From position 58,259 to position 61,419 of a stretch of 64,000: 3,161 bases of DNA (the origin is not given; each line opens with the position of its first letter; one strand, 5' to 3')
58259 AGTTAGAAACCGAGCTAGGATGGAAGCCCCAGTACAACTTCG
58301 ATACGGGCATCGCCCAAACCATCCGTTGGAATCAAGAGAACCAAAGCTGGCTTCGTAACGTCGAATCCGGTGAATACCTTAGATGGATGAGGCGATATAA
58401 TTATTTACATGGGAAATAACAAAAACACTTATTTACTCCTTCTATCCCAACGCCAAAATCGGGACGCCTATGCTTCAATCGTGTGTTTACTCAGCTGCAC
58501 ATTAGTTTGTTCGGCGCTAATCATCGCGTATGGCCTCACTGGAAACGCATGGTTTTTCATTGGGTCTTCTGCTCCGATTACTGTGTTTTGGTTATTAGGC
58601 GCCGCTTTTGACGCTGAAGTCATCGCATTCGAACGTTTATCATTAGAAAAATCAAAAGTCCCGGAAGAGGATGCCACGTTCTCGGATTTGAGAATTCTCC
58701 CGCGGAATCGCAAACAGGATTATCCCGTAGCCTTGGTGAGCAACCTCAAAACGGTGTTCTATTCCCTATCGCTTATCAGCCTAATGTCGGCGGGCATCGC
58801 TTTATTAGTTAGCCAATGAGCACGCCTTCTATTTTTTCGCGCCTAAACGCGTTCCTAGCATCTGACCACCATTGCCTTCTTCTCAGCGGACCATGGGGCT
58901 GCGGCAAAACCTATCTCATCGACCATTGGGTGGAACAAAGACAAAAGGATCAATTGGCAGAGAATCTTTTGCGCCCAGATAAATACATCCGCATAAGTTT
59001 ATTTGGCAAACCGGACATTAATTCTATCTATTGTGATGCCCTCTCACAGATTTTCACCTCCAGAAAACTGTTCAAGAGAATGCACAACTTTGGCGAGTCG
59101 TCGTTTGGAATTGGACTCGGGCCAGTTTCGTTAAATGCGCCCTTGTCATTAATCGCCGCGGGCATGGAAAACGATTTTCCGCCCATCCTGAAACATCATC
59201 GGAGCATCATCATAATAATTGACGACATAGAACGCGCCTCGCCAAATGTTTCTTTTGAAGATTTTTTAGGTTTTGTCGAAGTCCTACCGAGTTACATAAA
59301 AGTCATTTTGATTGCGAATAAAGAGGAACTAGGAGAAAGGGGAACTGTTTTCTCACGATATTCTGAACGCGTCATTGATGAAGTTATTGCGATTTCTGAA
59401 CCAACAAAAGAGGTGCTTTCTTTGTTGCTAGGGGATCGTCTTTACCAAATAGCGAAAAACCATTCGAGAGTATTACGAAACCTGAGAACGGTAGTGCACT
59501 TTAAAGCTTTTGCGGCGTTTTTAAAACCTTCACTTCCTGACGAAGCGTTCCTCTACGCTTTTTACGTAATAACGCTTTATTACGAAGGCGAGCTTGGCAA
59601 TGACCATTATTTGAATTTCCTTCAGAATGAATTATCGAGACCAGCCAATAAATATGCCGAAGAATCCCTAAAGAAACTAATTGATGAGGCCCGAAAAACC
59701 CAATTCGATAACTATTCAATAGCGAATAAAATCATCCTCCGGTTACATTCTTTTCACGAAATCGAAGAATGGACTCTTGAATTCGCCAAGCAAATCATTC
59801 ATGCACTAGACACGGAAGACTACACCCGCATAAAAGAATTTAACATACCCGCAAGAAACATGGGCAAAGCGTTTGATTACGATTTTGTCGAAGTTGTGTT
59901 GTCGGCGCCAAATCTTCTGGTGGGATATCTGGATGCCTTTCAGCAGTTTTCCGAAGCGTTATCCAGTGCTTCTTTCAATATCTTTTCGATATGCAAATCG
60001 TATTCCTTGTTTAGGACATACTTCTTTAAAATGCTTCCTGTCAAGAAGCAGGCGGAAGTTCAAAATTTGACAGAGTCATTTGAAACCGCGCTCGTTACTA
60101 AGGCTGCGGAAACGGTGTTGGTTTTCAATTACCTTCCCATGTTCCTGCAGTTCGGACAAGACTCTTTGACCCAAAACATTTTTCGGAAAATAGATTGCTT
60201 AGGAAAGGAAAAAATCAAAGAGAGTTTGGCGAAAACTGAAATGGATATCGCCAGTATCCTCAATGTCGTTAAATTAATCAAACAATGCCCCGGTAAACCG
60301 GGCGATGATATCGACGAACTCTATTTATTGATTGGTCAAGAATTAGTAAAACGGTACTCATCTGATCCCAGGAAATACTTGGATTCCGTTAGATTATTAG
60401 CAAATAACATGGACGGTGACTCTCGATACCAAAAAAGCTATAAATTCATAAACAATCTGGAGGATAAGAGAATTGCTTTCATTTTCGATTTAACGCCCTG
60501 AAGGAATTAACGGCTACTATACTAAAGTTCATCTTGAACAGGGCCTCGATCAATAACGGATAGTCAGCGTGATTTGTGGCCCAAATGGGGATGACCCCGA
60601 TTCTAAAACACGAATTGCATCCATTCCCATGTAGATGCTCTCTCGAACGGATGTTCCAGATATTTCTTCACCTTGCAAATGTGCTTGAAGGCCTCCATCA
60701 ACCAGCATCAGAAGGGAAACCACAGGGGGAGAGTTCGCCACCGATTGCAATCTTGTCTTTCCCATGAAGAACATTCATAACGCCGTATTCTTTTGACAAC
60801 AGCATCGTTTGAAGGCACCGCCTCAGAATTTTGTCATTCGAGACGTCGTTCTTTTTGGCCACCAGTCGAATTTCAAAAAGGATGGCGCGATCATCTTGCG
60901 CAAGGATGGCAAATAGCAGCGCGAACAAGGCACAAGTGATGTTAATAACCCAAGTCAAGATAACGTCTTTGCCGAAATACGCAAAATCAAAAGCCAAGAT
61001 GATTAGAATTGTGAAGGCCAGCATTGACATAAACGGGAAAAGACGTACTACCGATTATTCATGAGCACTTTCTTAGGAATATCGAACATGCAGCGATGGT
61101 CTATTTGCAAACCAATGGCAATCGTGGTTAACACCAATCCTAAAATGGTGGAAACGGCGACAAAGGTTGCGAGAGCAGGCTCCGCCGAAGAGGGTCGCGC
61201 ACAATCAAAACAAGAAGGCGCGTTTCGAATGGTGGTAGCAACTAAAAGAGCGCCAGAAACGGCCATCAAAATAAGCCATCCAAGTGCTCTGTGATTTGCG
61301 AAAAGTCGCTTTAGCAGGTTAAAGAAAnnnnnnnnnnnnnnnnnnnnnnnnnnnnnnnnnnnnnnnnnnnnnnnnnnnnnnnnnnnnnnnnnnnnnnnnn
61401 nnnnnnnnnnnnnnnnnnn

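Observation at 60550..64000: Pycsar-like module with a single-chain tandem cyclase, an inserted unknown gene, a PycTM-like effector and two trailing small TM ORFs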

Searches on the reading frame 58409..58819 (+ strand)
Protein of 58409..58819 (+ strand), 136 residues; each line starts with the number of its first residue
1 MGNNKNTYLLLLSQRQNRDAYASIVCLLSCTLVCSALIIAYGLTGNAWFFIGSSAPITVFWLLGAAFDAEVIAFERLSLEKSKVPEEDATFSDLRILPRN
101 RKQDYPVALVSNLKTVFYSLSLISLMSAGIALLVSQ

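Call 5: search_protein_families(library=pfam, proteins=[window:58409-58819:+], max_evalue=1)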
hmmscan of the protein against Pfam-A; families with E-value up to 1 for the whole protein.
window:58409-58819:+ (136 aa): 1 family
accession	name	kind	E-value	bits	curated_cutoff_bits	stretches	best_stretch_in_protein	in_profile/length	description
PF18685.7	DUF5635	-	0.11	12.9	25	1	95-112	9-26/86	Family of unknown function (DUF5635)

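Call 6: search_protein_families(library=padloc, proteins=[window:58409-58819:+], max_evalue=1)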
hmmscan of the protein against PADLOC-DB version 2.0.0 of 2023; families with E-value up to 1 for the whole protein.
window:58409-58819:+ (136 aa): 1 family
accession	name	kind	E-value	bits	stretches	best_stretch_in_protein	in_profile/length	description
PDLC04686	PDC-M50A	-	0.0059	14.9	1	4-122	4-122/134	-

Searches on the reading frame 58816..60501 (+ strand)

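Call 5: search_protein_families(library=pfam, proteins=[window:58816-60501:+], max_evalue=1)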
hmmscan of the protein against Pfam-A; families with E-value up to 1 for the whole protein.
window:58816-60501:+ (561 aa): 16 families
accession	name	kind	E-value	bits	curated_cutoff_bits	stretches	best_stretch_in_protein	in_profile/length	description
PF07693.20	KAP_NTPase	-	3.1e-08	33.7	20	2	16-44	18-46/293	KAP family P-loop domain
PF13401.12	AAA_22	-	1.3e-05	26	27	1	18-168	5-123/130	AAA domain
PF01637.24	ATPase_2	-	3.4e-05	24.2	33.2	1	19-142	21-123/225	ATPase domain predominantly from Archaea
PF13191.12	AAA_16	-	0.0011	19.9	32.6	1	14-142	20-145/167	AAA ATPase domain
PF24883.2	NPHP3_N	-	0.0028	18.3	24.8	1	16-81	20-81/164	Nephrocystin 3, N-terminal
PF20720.3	nSTAND3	-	0.0048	17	27.2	1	16-42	15-41/155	Novel STAND NTPase 3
PF00004.35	AAA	-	0.01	16.7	21.2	0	21-36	1-16/131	ATPase family associated with various cellular activities (AAA)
PF07728.20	AAA_5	-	0.013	16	22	0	21-145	2-82/139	AAA domain (dynein-related subfamily)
PF05621.17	TniB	-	0.021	14.7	22.4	1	16-82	33-97/189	Bacterial TniB protein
PF13173.12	AAA_14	-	0.035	14.6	27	1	19-53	3-28/129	AAA domain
PF12775.13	AAA_7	-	0.051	13.5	25.8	1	12-48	27-63/181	P-loop containing dynein motor region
PF04963.19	Sigma54_CBD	-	0.074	13.2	22.9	0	444-499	90-146/185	Sigma-54 factor, core binding domain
PF03215.21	Rad17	-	0.087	13.2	23.8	1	13-36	39-63/186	Rad17 P-loop domain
PF02492.25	cobW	-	0.12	12.4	20.7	1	21-46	3-29/180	CobW/HypB/UreG, nucleotide-binding domain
PF13245.12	AAA_19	-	0.16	12.6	25.1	1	15-44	8-37/134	AAA domain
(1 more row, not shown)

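Call 6: search_protein_families(library=padloc, proteins=[window:58816-60501:+], max_evalue=1)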
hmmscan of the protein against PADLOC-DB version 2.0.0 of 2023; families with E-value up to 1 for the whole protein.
window:58816-60501:+ (561 aa): 6 families
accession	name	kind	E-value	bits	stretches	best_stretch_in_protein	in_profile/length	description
PDLC05031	PDC-S49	-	2.6e-21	74.1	1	16-205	19-208/624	-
PDLC05029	PDC-S49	-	4.6e-14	50.1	2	120-206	122-211/619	-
PDLC05030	PDC-S49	-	1.5e-08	31.8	1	6-72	6-74/629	-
PDLC04476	PDC-M16A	-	0.00022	17.7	1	6-54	12-61/691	-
PDLC04475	PDC-M16A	-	0.0003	17.4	1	6-44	19-57/721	-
PDLC04232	IetA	-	0.001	16.6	1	270-341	240-310/330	-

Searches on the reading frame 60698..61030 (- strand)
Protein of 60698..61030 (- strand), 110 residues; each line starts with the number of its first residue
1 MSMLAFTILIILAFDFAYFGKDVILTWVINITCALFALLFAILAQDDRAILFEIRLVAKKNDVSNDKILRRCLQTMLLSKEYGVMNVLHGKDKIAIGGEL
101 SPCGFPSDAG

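Call 5: search_protein_families(library=pfam, proteins=[window:60698-61030:-], max_evalue=1)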
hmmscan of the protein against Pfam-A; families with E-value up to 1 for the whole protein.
window:60698-61030:- (110 aa): 0 families

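Call 6: search_protein_families(library=padloc, proteins=[window:60698-61030:-], max_evalue=1)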
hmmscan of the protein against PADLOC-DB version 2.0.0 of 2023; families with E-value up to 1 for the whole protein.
window:60698-61030:- (110 aa): 1 family
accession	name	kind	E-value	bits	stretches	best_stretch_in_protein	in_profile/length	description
PDLC03910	NsnC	-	0.012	13.9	1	26-51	8-33/39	-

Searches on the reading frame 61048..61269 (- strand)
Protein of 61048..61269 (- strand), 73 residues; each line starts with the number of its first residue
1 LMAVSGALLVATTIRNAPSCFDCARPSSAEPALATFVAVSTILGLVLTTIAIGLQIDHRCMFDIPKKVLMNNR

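Call 5: search_protein_families(library=pfam, proteins=[window:61048-61269:-], max_evalue=1)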
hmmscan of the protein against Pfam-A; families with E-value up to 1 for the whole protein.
window:61048-61269:- (73 aa): 2 families
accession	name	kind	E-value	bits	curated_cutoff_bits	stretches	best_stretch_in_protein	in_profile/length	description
PF17909.6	Htr2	-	0.016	15.9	25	1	27-54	27-55/61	Htr2 transmembrane domain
PF03554.18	Herpes_UL73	-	0.017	15.6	23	1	29-62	34-67/75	UL73 viral envelope glycoprotein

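Call 6: search_protein_families(library=padloc, proteins=[window:61048-61269:-], max_evalue=1)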
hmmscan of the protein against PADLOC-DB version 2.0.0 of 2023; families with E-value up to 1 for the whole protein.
window:61048-61269:- (73 aa): 0 families

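Call 116: list_cluster_members(proteins=[window:61048-61266:-, window:60698-61030:-, window:61328-61963:-, window:58409-58819:+])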
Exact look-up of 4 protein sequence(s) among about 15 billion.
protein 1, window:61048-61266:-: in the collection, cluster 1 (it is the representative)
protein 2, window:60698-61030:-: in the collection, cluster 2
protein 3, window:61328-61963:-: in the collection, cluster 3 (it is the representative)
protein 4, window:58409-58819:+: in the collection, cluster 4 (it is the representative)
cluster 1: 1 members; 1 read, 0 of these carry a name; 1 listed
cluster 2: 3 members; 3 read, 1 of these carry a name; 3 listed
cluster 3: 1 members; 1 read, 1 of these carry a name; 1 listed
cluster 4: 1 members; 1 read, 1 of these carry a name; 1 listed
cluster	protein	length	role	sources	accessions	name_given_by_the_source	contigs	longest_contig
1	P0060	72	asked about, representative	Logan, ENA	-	-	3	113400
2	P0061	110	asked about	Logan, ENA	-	-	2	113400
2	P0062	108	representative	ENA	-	-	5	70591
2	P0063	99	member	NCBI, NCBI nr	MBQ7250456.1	MAG: hypothetical protein IJS37_03840 [Bacilli bacterium] | hypothetical protein [Bacilli bacterium]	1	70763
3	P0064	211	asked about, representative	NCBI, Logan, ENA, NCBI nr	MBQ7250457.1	MAG: hypothetical protein IJS37_03845 [Bacilli bacterium] | hypothetical protein [Bacilli bacterium]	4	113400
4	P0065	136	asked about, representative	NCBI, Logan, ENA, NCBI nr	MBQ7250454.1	MAG: hypothetical protein IJS37_03830 [Bacilli bacterium] | hypothetical protein [Bacilli bacterium]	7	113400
